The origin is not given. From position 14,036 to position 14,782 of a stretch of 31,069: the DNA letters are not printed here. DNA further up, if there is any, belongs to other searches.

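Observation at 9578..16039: Sensor-fused KaiABC-like timing operon: MEDS-PAS-PAS(-KaiA-like?) / KaiB / KaiC / PAS hybrid kinase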

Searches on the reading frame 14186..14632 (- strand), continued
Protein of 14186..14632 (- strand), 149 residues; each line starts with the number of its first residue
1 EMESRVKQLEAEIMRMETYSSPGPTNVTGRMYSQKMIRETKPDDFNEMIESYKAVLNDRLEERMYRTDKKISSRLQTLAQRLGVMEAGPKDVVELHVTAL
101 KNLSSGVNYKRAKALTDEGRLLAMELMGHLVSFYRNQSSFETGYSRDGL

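Call 36: fold_search(model_id=the predicted structure, library=pdb)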
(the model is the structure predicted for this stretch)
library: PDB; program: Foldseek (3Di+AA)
matches with E <= 10: 302; with E <= 0.001: 0
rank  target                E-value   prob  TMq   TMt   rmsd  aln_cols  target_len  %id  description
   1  1q6a_A                3.7e-02  1.00  0.49  0.64   3.5        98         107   18  Solution Structure of the C-terminal Domain of Thermosynechococcus elongatus KaiA (ThKaiA180C); Averaged Minimized Str (released 2003-08-19)
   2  5jwr_F                5.5e-02  0.99  0.47  0.51  10.6       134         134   19  Crystal structure of foldswitch-stabilized KaiB in complex with the N-terminal CI domain of KaiC and a dimer of KaiA C (released 2017-03-29)
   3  5jwr_H                1.4e-01  0.99  0.47  0.52   4.1       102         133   20  Crystal structure of foldswitch-stabilized KaiB in complex with the N-terminal CI domain of KaiC and a dimer of KaiA C (released 2017-03-29)
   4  2bnl_A                2.1e-01  0.80  0.35  0.39  14.5       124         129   13  The structure of the N-terminal domain of RsbR (released 2005-11-03)
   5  4l8i_A                2.7e-01  0.72  0.34  0.43  15.0       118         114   15  Crystal structure of RSV epitope scaffold FFL_005 (released 2014-02-12)
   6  6xxv_F                3.2e-01  0.60  0.29  0.42  14.2        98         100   13  Crystal Structure of a computationally designed Immunogen S2_1.2 in complex with its elicited antibody C57 (released 2020-04-22)
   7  4i0u_E                4.0e-01  0.20  0.24  0.13  17.5       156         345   16  Improved structure of Thermotoga maritima CorA at 2.7 A resolution (released 2013-03-06)
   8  3jcf_A                6.3e-01  0.16  0.21  0.11  13.4       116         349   18  Cryo-EM structure of the magnesium channel CorA in the closed symmetric magnesium-bound state (released 2016-02-17)
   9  5aqh_B                6.3e-01  0.15  0.20  0.26  15.8       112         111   14  Fragment-based screening of HSP70 sheds light on the functional role of ATP-binding site residues (released 2016-10-05)
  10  5aqq_D                6.3e-01  0.11  0.19  0.23  15.0       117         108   13  Fragment-based screening of HSP70 sheds light on the functional role of ATP-binding site residues (released 2016-10-05)
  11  1hx1_B                6.7e-01  0.12  0.19  0.24  14.4       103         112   14  CRYSTAL STRUCTURE OF A BAG DOMAIN IN COMPLEX WITH THE HSC70 ATPASE DOMAIN (released 2001-03-07)
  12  1us7_B                6.7e-01  0.12  0.22  0.18  17.0       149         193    9  Complex of Hsp90 and P50 (released 2004-01-15)
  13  4eeb_A                6.7e-01  0.11  0.21  0.12  19.1       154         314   16  CorA coiled-coil mutant under Mg2+ absence (released 2012-11-14)
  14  5aqk_B                7.4e-01  0.09  0.17  0.21  15.6       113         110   14  Fragment-based screening of HSP70 sheds light on the functional role of ATP-binding site residues (released 2016-10-05)
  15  8g9k_B                7.9e-01  0.33  0.28  0.23   7.3        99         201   21  Geometrically programmable nanomaterial construction using regularized protein building blocks (released 2024-03-13)
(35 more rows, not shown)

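Call 50: list_cluster_members(proteins=[P0003, P0005, P0007, P0011, P0014, P0015, P0020, P0022, P0028, P0025])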
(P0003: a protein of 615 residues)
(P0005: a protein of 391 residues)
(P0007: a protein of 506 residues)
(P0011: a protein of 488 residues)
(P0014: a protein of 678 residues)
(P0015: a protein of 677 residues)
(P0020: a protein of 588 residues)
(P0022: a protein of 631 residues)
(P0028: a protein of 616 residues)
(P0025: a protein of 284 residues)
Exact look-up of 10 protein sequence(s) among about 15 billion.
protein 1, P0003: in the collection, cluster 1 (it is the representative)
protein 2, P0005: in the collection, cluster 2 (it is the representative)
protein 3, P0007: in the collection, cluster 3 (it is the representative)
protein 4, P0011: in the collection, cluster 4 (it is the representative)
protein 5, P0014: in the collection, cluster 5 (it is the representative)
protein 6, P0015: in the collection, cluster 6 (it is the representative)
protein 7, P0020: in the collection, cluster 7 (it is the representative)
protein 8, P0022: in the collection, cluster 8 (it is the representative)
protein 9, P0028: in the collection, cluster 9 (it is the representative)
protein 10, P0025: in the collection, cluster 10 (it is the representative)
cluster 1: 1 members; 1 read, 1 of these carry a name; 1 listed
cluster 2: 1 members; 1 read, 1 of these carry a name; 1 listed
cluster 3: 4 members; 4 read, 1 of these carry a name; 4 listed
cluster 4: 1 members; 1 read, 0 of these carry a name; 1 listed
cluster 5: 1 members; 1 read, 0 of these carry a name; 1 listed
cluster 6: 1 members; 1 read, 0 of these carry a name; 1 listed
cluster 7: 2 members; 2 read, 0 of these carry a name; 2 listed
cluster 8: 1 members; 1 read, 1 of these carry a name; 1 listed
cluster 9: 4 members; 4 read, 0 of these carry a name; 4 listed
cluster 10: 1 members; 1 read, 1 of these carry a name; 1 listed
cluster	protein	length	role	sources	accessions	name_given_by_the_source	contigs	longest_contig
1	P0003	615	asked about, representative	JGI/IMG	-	PAS domain S-box-containing protein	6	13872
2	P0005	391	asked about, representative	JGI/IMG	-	PAS domain S-box-containing protein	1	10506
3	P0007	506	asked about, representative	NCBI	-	-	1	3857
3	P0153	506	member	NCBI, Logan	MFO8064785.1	MAG: MEDS domain-containing protein [Spirochaetia bacterium]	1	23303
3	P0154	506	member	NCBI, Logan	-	-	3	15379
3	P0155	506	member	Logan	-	-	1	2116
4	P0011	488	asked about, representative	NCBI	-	-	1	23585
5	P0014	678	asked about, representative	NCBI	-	-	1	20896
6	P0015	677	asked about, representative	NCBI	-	-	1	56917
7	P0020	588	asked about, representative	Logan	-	-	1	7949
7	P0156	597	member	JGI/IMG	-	-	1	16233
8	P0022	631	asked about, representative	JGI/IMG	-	PAS domain S-box-containing protein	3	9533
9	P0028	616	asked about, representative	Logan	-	-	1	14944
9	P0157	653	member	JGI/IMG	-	-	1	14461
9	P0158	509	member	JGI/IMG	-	-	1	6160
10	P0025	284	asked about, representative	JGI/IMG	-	CheY-like chemotaxis protein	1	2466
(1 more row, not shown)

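Call 60: search_protein_families(library=pfam, proteins=[L001:6561-8438:+, L003:6918-8423:+, L005:5033-6625:+, L016:2968-4551:+, L026:7563-8438:+, L047:7503-8396:+, L055:6429-8534:+, L075:7566-8468:+, L076:6552-8462:+, L046:6990-8453:+], max_evalue=0.01)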
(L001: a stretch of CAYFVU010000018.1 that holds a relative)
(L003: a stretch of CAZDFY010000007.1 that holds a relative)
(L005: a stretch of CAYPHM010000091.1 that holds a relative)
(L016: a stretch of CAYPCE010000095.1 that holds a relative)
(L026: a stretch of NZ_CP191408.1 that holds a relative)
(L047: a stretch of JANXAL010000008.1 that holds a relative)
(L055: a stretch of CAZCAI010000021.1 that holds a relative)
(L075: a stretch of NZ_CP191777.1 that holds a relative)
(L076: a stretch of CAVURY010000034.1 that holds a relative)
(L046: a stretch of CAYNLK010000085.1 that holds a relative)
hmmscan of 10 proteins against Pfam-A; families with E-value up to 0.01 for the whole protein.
L001:6561-8438:+ (626 aa): 9 families
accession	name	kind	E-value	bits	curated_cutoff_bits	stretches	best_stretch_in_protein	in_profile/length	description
PF14417.12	MEDS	-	3e-50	170.6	29.8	1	27-187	1-161/161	MEDS: MEthanogen/methylotroph, DcmR Sensory domain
PF13426.13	PAS_9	-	3.5e-33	114.4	27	2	250-351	2-103/103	PAS domain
PF08448.16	PAS_4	-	9.5e-31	106.7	23.1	2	246-352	2-108/110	PAS fold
PF00989.32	PAS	-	1.3e-28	99.7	22.6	2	239-349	1-113/113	PAS fold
PF13188.13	PAS_8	-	5.1e-19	67.9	21.8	2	239-285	1-44/65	PAS domain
PF08447.18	PAS_3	-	1.3e-17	64.2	25.6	2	387-471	2-88/89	PAS fold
PF12860.13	PAS_7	-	3.4e-06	27.6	27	1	246-356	2-114/115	PAS fold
PF24820.1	Diguanyl_cycl_sensor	-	0.0067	16.8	28.1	0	246-287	3-44/109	Diguanylate cyclase-like sensor domain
PF18095.7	PAS_12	-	0.0082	16.1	22.6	0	240-287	47-95/153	UPF0242 C-terminal PAS-like domain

L003:6918-8423:+ (502 aa): 7 families
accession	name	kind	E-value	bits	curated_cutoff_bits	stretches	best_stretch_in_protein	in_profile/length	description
PF14417.12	MEDS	-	2e-51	174.4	29.8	1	28-188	1-161/161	MEDS: MEthanogen/methylotroph, DcmR Sensory domain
PF08447.18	PAS_3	-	5.7e-10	39.8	25.6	1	264-346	3-86/89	PAS fold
PF08448.16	PAS_4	-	6.2e-10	39.7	23.1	1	246-355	1-108/110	PAS fold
PF00989.32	PAS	-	7.8e-09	36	22.6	1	242-352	3-113/113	PAS fold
PF13426.13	PAS_9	-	6.2e-07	30.1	27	1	253-354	4-103/103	PAS domain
PF06745.19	ATPase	-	2.3e-05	24.3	26.6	1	47-116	39-113/231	KaiC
PF13188.13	PAS_8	-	0.0021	18.3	21.8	1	244-288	5-45/65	PAS domain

L005:5033-6625:+ (531 aa): 7 families
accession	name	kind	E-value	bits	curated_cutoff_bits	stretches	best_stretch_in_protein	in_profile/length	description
PF08448.16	PAS_4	-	1.8e-12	47.9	23.1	2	158-192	5-39/110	PAS fold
PF00989.32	PAS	-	2.3e-12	47.3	22.6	1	149-193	2-46/113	PAS fold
PF13188.13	PAS_8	-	1.4e-10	41.1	21.8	1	149-194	2-44/65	PAS domain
PF13426.13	PAS_9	-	7.3e-08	33.1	27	1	158-193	1-36/103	PAS domain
PF24820.1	Diguanyl_cycl_sensor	-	7.6e-06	26.3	28.1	1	159-192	7-40/109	Diguanylate cyclase-like sensor domain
PF12860.13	PAS_7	-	0.00057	20.4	27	0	158-189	5-36/115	PAS fold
PF00072.30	Response_reg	-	0.0015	19.1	30.2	1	11-112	1-100/111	Response regulator receiver domain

L016:2968-4551:+ (528 aa): 2 families
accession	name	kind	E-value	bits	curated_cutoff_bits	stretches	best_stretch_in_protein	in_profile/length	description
PF17159.10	MASE3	-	7.8e-92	307.4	31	1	27-250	2-226/226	Membrane-associated sensor domain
PF13185.12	GAF_2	-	0.00027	21.6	28.6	0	351-387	99-136/136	GAF domain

L026:7563-8438:+ (292 aa): 1 family
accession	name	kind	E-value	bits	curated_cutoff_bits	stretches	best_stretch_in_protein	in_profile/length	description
PF00072.30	Response_reg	-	4.3e-12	46.6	30.2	1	12-118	1-98/111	Response regulator receiver domain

L047:7503-8396:+ (298 aa): 1 family
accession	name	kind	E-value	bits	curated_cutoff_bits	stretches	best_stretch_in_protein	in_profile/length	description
PF00072.30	Response_reg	-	2.5e-20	73.1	30.2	1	26-136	1-108/111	Response regulator receiver domain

L055:6429-8534:+ (702 aa): 9 families
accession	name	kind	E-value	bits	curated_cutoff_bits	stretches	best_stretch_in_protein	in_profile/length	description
PF08448.16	PAS_4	-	6.3e-39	133.1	23.1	3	25-133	2-108/110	PAS fold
PF13426.13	PAS_9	-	9.1e-35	119.5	27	4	31-132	5-103/103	PAS domain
PF00989.32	PAS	-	3.2e-33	114.6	22.6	2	21-130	4-113/113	PAS fold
PF08447.18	PAS_3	-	4.2e-33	113.9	25.6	2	168-255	2-89/89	PAS fold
PF13188.13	PAS_8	-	7.8e-14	51.4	21.8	2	21-71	4-50/65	PAS domain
PF13596.12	PAS_10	-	1.1e-08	36.1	22.1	0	403-520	1-106/106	PAS domain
PF12860.13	PAS_7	-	3.1e-06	27.8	27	1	411-526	5-114/115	PAS fold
PF24820.1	Diguanyl_cycl_sensor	-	0.00014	22.2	28.1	0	410-445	5-40/109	Diguanylate cyclase-like sensor domain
PF04977.20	DivIC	-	0.00025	21.2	28.9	0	516-541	26-51/80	Septum formation initiator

L075:7566-8468:+ (301 aa): 1 family
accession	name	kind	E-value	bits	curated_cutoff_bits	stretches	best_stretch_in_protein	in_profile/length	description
PF00072.30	Response_reg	-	1.1e-12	48.5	30.2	1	15-131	1-107/111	Response regulator receiver domain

L076:6552-8462:+ (637 aa): 2 families
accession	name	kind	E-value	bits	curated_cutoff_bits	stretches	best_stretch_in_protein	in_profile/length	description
PF00072.30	Response_reg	-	3.4e-22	79.1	30.2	1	353-464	1-109/111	Response regulator receiver domain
PF10303.14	DUF2408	-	0.0016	19.4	25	1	460-564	14-114/130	Protein of unknown function (DUF2408)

L046:6990-8453:+ (488 aa): 8 families
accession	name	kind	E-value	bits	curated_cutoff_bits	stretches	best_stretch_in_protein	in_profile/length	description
PF00989.32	PAS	-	1.2e-25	90.2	22.6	2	216-332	3-113/113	PAS fold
PF08448.16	PAS_4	-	2.5e-23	82.8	23.1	2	221-336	2-109/110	PAS fold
PF13426.13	PAS_9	-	2.2e-19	70.1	27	2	224-334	1-103/103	PAS domain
PF13188.13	PAS_8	-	4.1e-17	61.8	21.8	2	86-126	1-41/65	PAS domain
PF12860.13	PAS_7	-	1.4e-09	38.5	27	1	93-207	2-115/115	PAS fold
PF08447.18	PAS_3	-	2.3e-07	31.4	25.6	1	109-187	2-77/89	PAS fold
PF13596.12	PAS_10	-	0.00092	20.3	22.1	0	88-126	1-39/106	PAS domain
PF21370.4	PAS_GdpP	-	0.0013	19.5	27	0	220-248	9-37/90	Cyclic-di-AMP phosphodiesterase GdpP-like, PAS domain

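Call 69: list_cluster_members(proteins=[P0051, P0085, P0121, P0122, P0090, P0011])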
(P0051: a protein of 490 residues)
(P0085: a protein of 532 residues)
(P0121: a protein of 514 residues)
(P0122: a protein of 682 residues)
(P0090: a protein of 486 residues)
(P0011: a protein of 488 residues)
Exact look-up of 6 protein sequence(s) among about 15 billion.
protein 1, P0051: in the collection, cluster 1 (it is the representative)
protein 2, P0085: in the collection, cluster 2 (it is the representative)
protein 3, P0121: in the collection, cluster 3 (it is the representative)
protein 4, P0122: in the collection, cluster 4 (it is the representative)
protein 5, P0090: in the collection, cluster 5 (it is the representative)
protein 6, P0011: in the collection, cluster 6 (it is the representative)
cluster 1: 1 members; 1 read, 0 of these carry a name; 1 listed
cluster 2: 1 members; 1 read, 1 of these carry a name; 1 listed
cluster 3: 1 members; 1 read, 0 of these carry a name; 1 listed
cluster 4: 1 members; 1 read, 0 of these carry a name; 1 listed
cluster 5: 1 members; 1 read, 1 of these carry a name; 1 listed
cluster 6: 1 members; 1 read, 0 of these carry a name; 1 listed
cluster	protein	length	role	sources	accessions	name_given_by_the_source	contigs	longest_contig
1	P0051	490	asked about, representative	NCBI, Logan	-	-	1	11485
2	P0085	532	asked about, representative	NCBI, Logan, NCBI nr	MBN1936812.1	MAG: MEDS domain-containing protein [Anaerolineae bacterium] | MEDS domain-containing protein [Anaerolineae bacterium]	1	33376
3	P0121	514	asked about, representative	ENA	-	-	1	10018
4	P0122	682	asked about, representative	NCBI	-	-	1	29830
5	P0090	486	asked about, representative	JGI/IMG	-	PAS domain S-box-containing protein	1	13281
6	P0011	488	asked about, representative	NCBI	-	-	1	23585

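Call 81: find_encoding_contigs(protein=P0085, flank=7000, max_places=2)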
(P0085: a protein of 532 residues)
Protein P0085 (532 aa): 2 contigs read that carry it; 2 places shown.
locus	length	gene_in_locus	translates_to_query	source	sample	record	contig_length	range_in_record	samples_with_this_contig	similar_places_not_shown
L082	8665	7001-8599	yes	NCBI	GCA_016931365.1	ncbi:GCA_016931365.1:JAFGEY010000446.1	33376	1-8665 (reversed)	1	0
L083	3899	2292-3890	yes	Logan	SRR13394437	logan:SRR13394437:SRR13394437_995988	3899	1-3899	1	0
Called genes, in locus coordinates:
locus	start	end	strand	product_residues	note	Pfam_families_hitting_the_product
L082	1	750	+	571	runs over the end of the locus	PF00072:Response_reg, PF01590:GAF, PF13185:GAF_2 (weak), PF13492:GAF_3 (weak), PF01590:GAF, PF13185:GAF_2, PF13492:GAF_3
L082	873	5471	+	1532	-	PF00989:PAS, PF08447:PAS_3, PF08448:PAS_4, PF13426:PAS_9, PF08448:PAS_4, PF00989:PAS, PF08447:PAS_3, PF13426:PAS_9, +16 more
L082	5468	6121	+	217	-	PF00072:Response_reg, PF08281:Sigma70_r4_2, PF00196:GerE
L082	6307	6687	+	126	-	PF00072:Response_reg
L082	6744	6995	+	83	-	-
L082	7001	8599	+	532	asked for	PF14417:MEDS, PF01590:GAF, PF13185:GAF_2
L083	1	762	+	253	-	?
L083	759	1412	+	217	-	PF00072:Response_reg, PF08281:Sigma70_r4_2, PF00196:GerE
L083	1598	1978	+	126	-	PF00072:Response_reg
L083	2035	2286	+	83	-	-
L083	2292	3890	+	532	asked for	PF14417:MEDS, PF01590:GAF, PF13185:GAF_2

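Call 82: find_encoding_contigs(protein=P0122, flank=7000, max_places=2)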
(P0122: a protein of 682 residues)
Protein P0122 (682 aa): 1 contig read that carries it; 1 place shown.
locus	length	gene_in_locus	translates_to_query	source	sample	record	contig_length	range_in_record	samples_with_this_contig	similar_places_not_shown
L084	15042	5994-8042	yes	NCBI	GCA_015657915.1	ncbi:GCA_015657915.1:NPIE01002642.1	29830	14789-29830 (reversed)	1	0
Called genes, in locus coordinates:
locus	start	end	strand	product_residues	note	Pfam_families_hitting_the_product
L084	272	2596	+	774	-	PF13426:PAS_9, PF00989:PAS, PF08448:PAS_4, PF13188:PAS_8, PF13426:PAS_9, PF08447:PAS_3, PF00512:HisKA, PF02518:HATPase_c, +2 more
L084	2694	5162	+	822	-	PF01590:GAF, PF13185:GAF_2, PF13492:GAF_3, PF00989:PAS, PF08448:PAS_4, PF13426:PAS_9, PF00989:PAS, PF08448:PAS_4, +5 more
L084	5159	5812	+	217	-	PF00072:Response_reg, PF00196:GerE, PF04545:Sigma70_r4 (weak), PF08281:Sigma70_r4_2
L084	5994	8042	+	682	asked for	PF14417:MEDS, PF01590:GAF, PF13185:GAF_2, PF00989:PAS, PF08448:PAS_4, PF13188:PAS_8 (weak), PF13426:PAS_9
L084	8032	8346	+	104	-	PF07689:KaiB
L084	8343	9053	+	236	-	PF13481:AAA_25, PF06745:ATPase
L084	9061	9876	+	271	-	PF13481:AAA_25 (weak), PF06745:ATPase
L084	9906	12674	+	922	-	PF13188:PAS_8, PF00989:PAS, PF08448:PAS_4, PF13188:PAS_8, PF13426:PAS_9, PF13185:GAF_2, PF00989:PAS, PF08448:PAS_4, +12 more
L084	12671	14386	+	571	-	PF00072:Response_reg, PF01590:GAF, PF13185:GAF_2, PF00512:HisKA, PF02518:HATPase_c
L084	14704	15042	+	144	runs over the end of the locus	PF00072:Response_reg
